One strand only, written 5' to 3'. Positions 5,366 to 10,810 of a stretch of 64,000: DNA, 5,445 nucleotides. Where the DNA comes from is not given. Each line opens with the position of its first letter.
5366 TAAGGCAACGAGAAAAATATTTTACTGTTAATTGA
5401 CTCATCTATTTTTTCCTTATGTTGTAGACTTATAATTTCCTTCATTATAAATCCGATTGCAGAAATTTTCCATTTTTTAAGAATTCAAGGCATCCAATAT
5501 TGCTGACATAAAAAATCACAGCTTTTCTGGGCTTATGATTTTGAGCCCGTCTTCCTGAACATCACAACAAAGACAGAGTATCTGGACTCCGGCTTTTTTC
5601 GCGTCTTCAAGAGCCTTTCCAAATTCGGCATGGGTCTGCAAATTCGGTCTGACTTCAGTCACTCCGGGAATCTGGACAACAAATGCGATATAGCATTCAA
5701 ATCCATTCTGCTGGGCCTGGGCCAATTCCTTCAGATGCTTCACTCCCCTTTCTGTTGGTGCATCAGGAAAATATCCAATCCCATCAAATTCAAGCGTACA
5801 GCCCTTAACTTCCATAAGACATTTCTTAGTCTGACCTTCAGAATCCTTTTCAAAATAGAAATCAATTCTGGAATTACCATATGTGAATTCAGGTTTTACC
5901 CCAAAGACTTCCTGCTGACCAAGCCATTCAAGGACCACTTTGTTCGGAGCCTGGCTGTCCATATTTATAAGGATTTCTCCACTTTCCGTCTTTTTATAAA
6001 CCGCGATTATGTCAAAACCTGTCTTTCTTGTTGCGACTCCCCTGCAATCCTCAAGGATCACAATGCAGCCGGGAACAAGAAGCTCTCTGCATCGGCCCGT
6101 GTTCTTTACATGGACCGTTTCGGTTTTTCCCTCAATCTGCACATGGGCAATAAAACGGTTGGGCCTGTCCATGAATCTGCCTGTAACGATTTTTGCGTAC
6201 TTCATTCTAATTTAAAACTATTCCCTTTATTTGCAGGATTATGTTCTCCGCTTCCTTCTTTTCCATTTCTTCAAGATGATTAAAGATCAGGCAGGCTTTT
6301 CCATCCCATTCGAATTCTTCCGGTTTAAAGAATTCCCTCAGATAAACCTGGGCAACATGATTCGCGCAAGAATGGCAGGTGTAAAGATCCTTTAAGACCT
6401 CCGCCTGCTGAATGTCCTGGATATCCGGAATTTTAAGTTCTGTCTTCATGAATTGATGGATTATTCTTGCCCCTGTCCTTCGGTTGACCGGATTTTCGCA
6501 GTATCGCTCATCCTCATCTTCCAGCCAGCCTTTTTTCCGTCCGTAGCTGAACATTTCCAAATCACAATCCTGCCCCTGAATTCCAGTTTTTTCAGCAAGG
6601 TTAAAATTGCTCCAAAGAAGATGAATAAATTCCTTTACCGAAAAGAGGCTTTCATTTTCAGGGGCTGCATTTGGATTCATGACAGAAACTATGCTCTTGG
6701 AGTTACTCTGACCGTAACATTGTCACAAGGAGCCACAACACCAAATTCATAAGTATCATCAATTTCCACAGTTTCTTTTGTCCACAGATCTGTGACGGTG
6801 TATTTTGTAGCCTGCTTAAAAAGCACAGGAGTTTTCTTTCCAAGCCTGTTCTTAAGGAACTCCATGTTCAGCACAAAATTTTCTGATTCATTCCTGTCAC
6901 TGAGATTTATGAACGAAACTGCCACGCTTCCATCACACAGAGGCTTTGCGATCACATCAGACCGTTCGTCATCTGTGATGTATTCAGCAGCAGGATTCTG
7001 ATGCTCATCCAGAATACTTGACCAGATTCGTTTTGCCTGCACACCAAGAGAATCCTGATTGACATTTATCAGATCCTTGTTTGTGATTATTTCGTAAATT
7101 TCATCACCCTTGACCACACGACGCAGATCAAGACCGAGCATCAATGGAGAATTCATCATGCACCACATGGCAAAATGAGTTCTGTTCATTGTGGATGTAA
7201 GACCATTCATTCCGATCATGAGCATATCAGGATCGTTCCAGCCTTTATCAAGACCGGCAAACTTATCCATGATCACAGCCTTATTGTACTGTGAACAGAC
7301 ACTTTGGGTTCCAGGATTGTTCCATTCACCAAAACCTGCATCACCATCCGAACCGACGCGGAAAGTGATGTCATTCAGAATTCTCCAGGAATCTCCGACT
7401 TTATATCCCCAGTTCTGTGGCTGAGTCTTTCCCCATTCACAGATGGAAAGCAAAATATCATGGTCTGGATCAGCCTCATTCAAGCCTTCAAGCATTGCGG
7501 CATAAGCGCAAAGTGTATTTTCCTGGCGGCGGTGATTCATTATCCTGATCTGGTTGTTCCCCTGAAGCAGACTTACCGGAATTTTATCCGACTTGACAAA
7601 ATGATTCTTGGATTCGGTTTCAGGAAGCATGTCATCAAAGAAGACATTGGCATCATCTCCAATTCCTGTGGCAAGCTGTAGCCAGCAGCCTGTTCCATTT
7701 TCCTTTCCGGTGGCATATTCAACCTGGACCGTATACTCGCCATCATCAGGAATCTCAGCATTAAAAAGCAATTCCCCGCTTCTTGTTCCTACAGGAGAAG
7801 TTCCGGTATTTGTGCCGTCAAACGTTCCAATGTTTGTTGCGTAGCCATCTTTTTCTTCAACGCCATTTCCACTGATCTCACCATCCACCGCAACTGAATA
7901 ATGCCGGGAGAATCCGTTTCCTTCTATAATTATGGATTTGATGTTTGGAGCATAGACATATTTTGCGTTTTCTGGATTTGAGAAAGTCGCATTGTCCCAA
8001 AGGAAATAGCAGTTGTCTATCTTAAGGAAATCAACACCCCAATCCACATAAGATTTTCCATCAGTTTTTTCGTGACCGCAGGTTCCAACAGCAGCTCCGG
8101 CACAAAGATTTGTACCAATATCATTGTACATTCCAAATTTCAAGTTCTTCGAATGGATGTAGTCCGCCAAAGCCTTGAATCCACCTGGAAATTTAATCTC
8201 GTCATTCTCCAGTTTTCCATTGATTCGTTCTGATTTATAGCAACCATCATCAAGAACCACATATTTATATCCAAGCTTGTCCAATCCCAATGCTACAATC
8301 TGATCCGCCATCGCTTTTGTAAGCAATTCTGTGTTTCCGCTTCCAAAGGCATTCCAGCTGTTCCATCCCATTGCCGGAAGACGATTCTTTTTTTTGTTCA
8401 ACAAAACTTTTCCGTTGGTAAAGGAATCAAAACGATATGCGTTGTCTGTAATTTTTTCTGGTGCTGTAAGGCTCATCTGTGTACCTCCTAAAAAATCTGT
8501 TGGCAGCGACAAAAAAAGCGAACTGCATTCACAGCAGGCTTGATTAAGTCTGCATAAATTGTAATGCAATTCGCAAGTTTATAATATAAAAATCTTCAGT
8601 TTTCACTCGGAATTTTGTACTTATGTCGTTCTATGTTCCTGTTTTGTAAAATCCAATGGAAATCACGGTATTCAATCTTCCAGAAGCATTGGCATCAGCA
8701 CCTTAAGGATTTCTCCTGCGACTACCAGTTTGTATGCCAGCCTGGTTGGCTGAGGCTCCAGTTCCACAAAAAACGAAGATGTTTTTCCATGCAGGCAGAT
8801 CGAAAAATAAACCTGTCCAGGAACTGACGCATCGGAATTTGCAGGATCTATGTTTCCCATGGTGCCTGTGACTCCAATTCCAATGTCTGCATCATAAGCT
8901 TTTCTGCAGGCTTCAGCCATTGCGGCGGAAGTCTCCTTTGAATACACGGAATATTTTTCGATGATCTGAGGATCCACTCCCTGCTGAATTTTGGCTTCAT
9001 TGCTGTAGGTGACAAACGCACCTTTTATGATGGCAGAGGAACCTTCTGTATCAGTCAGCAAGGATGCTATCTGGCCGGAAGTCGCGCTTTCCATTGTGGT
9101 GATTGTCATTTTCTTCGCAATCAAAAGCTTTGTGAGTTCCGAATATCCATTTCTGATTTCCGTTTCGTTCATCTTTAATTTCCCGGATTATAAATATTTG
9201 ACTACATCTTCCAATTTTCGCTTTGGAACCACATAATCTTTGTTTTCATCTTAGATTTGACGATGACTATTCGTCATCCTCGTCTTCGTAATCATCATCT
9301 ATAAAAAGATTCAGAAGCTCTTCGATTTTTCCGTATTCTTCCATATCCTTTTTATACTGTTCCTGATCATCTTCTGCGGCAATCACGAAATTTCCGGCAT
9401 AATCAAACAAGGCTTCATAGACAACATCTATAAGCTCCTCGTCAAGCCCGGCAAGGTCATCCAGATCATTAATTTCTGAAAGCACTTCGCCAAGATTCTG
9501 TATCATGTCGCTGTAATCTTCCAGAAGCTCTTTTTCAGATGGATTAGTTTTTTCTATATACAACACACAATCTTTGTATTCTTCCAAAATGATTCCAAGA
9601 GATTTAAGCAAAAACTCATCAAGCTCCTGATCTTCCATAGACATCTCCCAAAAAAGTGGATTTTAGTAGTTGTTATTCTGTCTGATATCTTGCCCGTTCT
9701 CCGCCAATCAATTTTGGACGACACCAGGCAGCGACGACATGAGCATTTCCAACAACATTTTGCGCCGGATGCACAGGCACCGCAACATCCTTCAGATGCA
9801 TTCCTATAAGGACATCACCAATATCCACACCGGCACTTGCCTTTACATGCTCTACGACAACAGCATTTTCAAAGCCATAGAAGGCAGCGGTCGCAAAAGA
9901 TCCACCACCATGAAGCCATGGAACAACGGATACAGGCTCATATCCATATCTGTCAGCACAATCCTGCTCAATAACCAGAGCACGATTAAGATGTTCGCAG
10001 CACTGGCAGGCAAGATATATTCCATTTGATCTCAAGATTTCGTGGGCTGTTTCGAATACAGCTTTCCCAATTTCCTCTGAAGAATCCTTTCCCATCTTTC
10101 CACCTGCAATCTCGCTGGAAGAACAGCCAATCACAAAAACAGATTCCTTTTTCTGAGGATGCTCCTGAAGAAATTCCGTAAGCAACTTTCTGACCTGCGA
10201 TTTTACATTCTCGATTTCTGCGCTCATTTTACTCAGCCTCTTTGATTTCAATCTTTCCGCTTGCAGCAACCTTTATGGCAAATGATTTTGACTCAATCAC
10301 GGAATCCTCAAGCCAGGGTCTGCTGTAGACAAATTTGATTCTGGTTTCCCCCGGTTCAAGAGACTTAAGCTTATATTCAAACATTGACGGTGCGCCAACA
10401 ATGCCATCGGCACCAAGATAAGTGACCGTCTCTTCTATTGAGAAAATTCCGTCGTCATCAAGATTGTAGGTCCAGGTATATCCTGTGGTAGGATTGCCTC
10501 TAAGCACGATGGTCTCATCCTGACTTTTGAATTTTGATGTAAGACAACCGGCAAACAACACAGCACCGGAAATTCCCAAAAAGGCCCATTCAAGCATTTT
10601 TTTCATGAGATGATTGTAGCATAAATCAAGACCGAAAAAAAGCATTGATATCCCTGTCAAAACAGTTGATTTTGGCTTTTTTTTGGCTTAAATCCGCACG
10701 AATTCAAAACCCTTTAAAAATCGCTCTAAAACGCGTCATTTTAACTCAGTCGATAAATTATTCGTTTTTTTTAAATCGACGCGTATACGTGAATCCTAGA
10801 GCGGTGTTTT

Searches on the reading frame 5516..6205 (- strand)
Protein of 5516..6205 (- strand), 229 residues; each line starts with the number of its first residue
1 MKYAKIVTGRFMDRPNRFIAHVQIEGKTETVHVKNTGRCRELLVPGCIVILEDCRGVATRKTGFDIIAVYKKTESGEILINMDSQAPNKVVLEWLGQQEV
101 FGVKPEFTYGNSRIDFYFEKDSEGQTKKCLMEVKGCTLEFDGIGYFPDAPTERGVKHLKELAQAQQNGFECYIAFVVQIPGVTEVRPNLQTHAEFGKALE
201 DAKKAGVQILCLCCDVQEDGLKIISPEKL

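Call 44: search_protein_families(library=pfam, proteins=[window:5516-6205:-], max_evalue=0.00001)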
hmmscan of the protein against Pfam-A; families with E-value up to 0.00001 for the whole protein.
window:5516-6205:- (229 aa): 2 families
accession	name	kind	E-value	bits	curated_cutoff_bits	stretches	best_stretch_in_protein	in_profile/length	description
PF03749.19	SfsA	-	2.7e-43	147.5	22.8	1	85-219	1-137/138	Sugar fermentation stimulation protein RE domain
PF17746.7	SfsA_N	-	4.5e-19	68.8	25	1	13-73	2-58/63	SfsA N-terminal OB domain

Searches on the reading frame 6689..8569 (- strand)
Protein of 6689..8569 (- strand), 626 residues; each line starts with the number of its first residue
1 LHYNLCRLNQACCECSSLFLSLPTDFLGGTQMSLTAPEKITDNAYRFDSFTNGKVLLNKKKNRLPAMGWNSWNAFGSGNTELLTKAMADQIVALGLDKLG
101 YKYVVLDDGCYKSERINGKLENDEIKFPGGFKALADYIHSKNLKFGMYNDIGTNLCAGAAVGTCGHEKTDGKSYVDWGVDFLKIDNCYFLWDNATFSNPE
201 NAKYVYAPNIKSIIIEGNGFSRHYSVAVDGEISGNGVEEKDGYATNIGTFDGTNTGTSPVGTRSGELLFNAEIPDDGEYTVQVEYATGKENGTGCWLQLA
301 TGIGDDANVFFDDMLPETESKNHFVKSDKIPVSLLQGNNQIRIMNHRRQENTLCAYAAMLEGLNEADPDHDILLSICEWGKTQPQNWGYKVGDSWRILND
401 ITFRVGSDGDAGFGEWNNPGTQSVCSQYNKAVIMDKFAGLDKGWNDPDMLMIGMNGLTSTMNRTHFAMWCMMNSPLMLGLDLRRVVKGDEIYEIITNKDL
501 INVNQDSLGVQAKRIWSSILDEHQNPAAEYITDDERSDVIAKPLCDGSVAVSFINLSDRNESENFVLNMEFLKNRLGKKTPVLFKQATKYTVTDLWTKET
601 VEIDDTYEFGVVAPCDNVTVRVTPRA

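Call 44: search_protein_families(library=pfam, proteins=[window:6689-8569:-], max_evalue=0.00001)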
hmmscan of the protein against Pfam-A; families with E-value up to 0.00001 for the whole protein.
window:6689-8569:- (626 aa): 2 families
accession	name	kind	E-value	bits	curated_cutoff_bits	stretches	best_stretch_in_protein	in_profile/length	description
PF16499.11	Melibiase_2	-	3.1e-41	142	23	2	66-189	3-136/284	Alpha galactosidase A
PF17801.7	Melibiase_C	-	1.2e-07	32.1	22.9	1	537-607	4-57/71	Alpha galactosidase C-terminal beta sandwich domain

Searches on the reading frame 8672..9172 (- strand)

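Call 44: search_protein_families(library=pfam, proteins=[window:8672-9172:-], max_evalue=0.00001)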
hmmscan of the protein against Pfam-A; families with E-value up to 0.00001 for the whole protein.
window:8672-9172:- (166 aa): 1 family
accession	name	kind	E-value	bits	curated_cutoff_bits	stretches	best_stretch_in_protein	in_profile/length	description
PF02464.23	CinA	-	1.5e-30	106.3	23.5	1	12-144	7-138/155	Competence-damaged protein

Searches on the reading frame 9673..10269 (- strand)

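Call 8: search_protein_families(library=pfam, proteins=[window:9673-10269:-], max_evalue=0.01)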
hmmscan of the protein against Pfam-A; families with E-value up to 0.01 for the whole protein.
window:9673-10269:- (198 aa): 1 family
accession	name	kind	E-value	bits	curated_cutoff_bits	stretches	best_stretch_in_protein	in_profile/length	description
PF04260.17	DUF436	-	3.5e-72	242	25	1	25-195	1-171/171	Protein of unknown function (DUF436)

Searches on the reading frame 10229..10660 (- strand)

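Call 45: search_protein_families(library=pfam, proteins=[window:10229-10660:-], max_evalue=0.00001)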
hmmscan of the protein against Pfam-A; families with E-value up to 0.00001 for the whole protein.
window:10229-10660:- (143 aa): 1 family
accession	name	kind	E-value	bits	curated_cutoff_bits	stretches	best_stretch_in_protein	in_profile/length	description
PF09394.16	Inhibitor_I42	-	4.6e-18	65.7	27.2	1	50-131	9-91/91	Chagasin family peptidase inhibitor I42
